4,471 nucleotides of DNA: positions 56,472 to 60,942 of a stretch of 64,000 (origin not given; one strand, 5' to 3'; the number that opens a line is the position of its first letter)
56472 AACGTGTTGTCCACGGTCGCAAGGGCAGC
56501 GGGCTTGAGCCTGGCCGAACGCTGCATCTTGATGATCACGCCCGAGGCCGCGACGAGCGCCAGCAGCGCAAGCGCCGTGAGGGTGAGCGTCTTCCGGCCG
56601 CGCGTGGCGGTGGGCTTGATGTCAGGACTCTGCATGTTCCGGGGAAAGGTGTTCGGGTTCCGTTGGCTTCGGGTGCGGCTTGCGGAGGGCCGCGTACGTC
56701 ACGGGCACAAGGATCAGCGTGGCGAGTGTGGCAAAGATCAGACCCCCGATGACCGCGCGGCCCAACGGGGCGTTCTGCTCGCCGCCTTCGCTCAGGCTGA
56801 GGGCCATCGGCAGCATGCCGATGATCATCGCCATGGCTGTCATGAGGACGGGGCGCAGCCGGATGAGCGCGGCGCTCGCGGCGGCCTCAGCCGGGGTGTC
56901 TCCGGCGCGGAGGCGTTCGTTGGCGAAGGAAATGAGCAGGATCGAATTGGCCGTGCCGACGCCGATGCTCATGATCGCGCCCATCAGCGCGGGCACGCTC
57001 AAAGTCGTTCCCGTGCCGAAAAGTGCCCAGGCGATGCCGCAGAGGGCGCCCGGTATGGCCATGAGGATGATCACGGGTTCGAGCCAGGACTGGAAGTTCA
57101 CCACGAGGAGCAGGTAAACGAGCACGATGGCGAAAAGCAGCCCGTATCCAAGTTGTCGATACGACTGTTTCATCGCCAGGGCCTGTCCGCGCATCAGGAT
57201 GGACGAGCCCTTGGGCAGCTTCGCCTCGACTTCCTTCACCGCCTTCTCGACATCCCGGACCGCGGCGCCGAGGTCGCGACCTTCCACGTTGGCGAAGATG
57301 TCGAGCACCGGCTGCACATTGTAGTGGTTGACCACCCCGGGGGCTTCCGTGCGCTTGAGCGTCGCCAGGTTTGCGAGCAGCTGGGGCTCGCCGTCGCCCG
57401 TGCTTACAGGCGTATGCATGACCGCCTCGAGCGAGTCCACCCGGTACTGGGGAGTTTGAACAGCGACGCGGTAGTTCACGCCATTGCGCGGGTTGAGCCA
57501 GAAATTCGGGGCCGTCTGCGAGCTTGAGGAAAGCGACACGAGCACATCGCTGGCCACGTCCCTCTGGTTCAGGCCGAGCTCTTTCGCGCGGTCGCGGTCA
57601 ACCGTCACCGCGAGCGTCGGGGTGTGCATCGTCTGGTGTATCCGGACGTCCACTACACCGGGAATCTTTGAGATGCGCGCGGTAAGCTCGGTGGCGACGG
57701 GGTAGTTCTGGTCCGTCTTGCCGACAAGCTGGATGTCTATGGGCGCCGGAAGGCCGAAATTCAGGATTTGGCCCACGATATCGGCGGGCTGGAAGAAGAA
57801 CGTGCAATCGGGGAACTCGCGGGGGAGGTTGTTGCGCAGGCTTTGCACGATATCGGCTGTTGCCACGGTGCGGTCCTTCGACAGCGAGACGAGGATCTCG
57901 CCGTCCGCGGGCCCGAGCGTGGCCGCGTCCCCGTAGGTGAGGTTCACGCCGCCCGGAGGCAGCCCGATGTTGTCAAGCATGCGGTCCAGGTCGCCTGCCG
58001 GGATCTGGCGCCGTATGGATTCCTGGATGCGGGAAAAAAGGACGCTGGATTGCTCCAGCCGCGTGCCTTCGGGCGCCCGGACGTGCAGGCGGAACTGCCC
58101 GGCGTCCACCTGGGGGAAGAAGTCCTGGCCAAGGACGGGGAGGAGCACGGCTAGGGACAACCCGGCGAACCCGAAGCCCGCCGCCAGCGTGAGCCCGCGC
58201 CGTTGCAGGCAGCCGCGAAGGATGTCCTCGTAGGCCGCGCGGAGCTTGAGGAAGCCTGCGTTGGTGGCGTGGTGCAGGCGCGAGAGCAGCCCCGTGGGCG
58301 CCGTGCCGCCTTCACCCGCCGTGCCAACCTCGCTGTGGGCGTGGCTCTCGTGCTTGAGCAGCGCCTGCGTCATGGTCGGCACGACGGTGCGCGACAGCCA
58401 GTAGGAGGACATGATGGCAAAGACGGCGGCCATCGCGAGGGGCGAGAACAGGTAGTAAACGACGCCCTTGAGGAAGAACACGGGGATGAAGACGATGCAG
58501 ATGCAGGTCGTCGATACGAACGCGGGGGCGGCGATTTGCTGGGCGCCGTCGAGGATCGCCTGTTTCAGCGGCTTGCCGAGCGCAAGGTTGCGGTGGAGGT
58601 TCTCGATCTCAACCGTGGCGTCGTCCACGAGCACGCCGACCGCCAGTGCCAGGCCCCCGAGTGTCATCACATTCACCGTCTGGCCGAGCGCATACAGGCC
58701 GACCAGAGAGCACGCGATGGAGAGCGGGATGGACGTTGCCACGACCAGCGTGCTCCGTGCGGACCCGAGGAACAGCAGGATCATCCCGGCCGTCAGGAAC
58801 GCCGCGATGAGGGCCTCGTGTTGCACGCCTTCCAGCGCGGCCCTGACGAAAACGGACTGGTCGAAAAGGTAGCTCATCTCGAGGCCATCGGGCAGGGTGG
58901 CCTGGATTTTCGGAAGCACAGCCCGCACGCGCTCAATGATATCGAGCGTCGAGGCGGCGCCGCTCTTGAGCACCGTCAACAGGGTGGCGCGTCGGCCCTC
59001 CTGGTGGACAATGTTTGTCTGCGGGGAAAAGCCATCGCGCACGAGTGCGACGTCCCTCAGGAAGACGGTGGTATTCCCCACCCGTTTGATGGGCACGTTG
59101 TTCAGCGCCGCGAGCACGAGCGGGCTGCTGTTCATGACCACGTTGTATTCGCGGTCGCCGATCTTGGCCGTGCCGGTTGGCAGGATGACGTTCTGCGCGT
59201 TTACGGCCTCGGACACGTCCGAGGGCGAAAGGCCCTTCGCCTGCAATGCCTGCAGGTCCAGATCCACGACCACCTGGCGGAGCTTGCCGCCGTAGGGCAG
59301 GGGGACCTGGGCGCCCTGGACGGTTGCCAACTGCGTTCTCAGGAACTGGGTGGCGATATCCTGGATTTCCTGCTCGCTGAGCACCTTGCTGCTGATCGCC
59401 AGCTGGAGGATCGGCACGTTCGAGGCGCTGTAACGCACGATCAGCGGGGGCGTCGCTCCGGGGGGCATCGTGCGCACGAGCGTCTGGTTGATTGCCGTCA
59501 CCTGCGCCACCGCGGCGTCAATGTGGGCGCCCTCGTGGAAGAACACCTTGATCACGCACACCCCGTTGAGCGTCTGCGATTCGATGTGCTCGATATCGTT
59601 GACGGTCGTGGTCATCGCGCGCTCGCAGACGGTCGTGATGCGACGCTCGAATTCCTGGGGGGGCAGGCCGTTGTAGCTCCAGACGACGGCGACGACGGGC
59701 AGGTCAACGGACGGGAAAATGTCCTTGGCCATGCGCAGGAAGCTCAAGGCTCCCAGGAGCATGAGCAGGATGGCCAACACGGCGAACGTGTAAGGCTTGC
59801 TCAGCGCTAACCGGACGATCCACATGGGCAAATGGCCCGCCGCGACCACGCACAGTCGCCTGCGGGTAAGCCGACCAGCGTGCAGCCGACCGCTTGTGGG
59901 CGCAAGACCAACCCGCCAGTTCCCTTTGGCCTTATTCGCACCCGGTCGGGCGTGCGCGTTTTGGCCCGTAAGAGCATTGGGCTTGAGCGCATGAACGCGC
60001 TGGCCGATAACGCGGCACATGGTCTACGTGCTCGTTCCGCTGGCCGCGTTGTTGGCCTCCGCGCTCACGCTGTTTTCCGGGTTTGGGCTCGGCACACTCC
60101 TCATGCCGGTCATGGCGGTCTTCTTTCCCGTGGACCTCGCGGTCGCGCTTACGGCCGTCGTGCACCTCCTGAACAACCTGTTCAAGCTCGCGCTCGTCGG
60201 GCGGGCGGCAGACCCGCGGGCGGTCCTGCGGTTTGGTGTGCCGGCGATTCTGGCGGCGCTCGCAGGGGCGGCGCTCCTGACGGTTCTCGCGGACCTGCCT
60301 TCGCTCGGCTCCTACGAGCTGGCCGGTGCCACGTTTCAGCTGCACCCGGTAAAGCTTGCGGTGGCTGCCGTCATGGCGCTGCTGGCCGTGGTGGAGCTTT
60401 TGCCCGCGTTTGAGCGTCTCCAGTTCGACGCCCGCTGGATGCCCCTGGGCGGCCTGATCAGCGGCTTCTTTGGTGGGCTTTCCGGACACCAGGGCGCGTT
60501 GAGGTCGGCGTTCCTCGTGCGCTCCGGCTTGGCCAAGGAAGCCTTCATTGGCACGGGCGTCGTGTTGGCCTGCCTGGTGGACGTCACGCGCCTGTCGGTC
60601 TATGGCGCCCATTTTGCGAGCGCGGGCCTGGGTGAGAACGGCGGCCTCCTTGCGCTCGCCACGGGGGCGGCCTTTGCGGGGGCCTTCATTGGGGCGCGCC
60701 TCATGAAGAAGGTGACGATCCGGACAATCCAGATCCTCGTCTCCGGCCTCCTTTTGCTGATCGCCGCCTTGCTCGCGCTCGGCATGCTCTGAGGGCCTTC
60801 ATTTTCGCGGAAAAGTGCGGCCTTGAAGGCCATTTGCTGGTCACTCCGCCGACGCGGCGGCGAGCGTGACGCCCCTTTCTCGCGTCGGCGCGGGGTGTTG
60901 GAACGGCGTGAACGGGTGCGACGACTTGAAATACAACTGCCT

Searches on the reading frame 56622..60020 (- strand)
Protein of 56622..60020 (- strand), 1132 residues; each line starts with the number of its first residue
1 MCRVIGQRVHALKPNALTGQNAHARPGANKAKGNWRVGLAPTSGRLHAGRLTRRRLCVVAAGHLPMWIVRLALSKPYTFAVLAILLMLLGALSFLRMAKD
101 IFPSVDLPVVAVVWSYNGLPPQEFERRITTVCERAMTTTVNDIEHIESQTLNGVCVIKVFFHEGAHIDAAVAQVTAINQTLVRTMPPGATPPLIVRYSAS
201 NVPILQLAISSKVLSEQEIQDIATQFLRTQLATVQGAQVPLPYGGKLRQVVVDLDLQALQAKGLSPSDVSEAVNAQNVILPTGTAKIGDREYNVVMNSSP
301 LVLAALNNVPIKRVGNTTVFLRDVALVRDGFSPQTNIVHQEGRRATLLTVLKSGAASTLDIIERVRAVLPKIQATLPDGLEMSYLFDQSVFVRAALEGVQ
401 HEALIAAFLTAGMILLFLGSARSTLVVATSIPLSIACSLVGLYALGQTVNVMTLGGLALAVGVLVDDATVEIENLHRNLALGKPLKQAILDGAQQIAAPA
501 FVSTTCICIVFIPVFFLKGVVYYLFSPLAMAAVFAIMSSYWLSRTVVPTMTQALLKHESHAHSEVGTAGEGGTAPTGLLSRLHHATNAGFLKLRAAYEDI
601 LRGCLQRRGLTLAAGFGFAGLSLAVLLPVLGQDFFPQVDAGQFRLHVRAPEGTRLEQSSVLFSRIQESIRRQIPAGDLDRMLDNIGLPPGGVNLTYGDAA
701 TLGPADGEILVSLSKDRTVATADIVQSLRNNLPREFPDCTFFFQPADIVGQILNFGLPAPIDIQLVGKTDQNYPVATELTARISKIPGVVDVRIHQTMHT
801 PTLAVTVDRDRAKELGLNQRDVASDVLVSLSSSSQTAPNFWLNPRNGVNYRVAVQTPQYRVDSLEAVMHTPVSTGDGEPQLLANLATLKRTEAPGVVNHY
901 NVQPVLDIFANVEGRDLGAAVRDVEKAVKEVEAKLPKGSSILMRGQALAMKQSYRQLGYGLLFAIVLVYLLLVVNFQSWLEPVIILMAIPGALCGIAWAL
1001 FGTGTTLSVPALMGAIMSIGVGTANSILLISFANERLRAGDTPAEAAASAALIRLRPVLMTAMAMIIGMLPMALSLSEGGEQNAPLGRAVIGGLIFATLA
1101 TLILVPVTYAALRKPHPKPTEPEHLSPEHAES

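Call 23: search_protein_families(library=pfam, proteins=[window:56622-60020:-], max_evalue=0.001)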
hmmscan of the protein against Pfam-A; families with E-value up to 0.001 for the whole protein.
window:56622-60020:- (1132 aa): 2 families
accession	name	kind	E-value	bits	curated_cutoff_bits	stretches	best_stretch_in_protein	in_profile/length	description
PF00873.25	ACR_tran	-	4.2e-202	674.1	28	1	68-1112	1-1020/1021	AcrB/AcrD/AcrF family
PF03176.21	MMPL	-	4.6e-11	42.7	20.5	1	919-1107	105-297/333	MMPL family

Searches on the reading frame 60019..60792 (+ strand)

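Call 23: search_protein_families(library=pfam, proteins=[window:60019-60792:+], max_evalue=0.001)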
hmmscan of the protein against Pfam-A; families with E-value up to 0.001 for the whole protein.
window:60019-60792:+ (257 aa): 1 family
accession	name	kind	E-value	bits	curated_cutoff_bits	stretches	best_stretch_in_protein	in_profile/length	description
PF01925.25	TauE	-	5.7e-20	72.4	32.6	1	8-250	3-235/237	Sulfite exporter TauE/SafE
